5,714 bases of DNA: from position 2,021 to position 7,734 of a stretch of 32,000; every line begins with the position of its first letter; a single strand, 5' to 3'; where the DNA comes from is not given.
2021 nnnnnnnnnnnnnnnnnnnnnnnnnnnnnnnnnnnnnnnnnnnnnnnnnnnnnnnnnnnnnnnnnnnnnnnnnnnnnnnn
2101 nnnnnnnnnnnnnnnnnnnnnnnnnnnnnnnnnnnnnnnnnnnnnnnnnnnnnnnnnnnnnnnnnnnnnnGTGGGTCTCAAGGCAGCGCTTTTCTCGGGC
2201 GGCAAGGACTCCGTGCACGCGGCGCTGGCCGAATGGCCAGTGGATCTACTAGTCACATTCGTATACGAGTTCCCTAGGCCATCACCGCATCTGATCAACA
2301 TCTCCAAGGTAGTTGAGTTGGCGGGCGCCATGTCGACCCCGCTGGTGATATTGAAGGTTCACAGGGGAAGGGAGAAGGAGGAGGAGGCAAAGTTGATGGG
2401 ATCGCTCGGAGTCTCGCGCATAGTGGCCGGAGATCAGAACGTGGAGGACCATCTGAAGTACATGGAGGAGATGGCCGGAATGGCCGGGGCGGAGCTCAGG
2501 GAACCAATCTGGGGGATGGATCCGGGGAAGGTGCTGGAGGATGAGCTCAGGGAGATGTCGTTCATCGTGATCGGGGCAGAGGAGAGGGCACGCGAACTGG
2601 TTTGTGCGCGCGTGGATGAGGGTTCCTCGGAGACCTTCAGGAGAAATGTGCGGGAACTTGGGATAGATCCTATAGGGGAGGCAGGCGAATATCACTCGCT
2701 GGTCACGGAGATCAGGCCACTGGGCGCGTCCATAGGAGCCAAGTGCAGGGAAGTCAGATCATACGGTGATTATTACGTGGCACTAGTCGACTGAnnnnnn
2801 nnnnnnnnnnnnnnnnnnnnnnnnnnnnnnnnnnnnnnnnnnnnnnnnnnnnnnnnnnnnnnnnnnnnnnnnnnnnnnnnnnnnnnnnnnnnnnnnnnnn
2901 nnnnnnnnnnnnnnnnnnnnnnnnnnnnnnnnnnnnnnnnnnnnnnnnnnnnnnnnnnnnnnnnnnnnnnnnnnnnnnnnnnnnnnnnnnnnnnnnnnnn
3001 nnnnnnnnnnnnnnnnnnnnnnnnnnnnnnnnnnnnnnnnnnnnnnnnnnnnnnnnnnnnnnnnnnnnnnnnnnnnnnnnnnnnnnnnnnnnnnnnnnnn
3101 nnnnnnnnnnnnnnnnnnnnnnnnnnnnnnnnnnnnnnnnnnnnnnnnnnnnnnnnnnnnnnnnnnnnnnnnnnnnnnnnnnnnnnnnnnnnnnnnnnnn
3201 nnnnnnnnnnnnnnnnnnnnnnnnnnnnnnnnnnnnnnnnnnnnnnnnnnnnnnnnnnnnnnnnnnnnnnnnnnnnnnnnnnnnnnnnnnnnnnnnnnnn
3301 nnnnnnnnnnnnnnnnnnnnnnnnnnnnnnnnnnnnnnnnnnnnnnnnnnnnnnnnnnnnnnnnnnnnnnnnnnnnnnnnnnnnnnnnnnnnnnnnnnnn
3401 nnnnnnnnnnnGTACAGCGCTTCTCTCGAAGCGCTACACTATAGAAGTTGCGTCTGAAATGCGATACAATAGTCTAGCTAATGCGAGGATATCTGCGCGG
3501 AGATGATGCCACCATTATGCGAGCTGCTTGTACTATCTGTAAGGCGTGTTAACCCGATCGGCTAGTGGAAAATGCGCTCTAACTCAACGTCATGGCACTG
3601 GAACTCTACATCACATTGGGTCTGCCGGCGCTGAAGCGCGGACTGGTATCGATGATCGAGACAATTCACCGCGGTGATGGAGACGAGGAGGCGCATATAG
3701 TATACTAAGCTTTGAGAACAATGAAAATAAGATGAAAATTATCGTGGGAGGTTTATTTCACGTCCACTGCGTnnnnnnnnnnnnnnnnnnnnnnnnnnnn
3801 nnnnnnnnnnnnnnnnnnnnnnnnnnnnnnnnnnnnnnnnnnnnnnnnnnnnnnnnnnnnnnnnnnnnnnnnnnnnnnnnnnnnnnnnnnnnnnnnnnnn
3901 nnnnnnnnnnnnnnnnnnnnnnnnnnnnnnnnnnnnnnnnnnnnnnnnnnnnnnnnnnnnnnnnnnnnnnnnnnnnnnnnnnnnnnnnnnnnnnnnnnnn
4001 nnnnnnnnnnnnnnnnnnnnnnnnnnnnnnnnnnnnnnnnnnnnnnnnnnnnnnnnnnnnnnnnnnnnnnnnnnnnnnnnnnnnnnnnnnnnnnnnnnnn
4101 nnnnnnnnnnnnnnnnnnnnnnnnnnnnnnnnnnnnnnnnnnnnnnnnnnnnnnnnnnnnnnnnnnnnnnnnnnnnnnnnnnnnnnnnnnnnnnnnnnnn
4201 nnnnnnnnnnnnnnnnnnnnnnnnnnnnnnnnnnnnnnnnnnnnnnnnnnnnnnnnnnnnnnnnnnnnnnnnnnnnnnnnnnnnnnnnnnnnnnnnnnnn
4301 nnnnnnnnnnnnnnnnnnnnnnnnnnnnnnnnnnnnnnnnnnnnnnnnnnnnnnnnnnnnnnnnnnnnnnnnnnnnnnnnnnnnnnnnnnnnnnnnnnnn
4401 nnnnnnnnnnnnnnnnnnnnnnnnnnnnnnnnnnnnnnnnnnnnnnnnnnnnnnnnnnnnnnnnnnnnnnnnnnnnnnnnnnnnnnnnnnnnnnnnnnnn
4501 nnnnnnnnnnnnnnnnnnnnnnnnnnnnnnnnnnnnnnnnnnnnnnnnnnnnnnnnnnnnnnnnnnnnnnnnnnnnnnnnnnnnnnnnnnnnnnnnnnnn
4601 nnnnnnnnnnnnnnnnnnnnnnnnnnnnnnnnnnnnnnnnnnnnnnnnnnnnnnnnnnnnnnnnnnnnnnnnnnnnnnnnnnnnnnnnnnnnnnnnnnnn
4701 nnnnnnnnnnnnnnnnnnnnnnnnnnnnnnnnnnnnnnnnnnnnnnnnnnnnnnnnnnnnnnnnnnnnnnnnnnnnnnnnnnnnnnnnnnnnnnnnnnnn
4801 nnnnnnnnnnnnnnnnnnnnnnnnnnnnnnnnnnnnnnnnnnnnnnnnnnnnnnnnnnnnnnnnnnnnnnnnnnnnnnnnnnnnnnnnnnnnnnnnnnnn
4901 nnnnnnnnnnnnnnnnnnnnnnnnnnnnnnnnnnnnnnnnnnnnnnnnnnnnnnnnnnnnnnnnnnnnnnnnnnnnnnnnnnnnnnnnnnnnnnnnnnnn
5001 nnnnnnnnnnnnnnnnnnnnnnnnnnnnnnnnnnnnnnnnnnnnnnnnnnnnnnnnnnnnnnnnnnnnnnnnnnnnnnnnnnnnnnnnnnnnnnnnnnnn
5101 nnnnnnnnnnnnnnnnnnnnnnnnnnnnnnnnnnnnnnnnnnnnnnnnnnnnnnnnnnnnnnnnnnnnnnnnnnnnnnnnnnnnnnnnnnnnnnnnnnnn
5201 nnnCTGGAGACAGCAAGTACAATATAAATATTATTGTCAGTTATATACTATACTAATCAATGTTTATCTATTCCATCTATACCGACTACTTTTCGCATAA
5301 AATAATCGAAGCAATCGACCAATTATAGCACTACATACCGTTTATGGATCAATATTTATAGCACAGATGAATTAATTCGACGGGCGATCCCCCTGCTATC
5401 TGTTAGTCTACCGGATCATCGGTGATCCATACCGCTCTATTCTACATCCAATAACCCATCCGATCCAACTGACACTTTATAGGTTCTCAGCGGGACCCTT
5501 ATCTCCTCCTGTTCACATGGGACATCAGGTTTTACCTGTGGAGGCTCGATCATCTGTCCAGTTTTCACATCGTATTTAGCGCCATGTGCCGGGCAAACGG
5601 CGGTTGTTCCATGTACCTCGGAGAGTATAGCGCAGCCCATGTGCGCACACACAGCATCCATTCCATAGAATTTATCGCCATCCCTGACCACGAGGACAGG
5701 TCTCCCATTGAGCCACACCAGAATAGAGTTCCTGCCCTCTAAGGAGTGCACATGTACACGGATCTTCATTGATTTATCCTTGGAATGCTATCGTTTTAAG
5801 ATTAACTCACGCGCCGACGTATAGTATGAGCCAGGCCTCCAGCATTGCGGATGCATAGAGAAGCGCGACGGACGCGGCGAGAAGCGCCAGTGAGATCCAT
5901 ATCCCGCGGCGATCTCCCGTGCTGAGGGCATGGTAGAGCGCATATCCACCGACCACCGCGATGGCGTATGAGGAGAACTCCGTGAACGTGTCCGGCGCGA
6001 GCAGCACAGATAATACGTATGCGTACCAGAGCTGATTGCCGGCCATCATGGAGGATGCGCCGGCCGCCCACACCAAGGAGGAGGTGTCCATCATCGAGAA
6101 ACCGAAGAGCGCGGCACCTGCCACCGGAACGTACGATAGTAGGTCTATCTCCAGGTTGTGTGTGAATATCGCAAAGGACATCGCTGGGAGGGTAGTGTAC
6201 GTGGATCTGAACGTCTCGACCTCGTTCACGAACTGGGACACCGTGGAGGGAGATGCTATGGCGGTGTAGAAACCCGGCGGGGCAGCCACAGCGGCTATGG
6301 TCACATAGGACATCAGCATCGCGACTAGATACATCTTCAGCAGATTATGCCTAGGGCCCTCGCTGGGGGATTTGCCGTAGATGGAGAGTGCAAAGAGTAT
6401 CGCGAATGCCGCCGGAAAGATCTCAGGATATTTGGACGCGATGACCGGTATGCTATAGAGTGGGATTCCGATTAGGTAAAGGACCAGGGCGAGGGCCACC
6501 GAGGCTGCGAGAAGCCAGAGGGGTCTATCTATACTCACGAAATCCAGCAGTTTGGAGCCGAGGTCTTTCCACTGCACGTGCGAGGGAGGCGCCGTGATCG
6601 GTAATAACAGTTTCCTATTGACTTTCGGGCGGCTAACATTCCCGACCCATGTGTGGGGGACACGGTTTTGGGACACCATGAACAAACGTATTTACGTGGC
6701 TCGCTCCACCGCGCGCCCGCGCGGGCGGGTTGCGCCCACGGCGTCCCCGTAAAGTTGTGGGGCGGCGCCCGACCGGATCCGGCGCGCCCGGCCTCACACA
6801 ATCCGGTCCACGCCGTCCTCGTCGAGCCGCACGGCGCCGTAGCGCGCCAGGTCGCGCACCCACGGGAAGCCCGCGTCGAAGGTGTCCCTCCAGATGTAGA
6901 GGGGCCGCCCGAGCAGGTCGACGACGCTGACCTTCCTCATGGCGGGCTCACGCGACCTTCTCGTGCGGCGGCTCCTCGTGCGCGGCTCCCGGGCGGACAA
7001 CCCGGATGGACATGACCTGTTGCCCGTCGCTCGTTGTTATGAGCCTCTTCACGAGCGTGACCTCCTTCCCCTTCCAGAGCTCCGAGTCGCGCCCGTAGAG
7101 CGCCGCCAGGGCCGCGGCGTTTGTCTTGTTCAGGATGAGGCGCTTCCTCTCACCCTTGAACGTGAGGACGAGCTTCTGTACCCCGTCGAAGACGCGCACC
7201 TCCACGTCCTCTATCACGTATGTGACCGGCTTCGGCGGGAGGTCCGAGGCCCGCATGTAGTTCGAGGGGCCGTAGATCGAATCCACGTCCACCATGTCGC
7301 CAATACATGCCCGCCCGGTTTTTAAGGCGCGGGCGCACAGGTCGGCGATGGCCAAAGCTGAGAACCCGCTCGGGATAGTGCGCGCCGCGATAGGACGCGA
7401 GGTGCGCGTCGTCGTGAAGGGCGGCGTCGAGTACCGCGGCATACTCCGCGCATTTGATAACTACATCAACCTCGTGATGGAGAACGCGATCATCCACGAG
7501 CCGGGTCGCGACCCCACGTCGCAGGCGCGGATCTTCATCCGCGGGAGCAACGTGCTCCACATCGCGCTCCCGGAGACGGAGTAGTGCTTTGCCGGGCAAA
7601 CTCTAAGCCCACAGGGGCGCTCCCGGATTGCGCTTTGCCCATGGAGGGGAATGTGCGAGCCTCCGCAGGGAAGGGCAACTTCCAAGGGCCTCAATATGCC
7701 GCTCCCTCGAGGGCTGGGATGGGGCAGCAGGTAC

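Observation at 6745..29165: Nine copies of a ~20-bp GC-clamped palindrome confined to intergenic regions of the GC-rich element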

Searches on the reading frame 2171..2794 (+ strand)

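Call 9: search_protein_families(library=pfam, proteins=[window:2171-2794:+], max_evalue=0.01)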
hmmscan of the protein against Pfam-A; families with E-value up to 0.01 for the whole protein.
window:2171-2794:+ (207 aa): 1 family
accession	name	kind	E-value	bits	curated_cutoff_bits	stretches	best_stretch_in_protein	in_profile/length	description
PF01902.24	Diphthami_syn_2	-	3.9e-20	72.8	23.2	1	5-179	4-187/219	Diphthamide synthase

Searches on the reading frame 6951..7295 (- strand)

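Call 70: search_protein_families(library=pfam, proteins=[window:6951-7295:-], max_evalue=1)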
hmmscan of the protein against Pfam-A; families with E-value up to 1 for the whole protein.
seq(115 aa): 3 families
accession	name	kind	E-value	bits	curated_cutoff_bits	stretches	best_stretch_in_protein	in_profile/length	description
PF15970.11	HicB-like_2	-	0.11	13.1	30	1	22-54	26-57/81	HicB_like antitoxin of bacterial toxin-antitoxin system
PF04345.18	Chor_lyase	-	0.13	12.3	23.6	1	49-89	121-160/168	Chorismate lyase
PF13554.12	Phage_tail_terminator_5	-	0.15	12.7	27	1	12-93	35-114/127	Phage tail terminator protein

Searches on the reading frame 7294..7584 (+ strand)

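Call 9: search_protein_families(library=pfam, proteins=[window:7294-7584:+], max_evalue=0.01)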
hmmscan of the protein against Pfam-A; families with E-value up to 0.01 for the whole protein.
window:7294-7584:+ (96 aa): 2 families
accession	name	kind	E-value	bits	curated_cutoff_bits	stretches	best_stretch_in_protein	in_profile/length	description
PF01423.28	LSM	-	6.9e-16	58.1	23.4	1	31-90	5-64/66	LSM domain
PF14438.12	SM-ATX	-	1.7e-05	25.3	29.8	1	29-70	8-51/81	Ataxin 2 SM domain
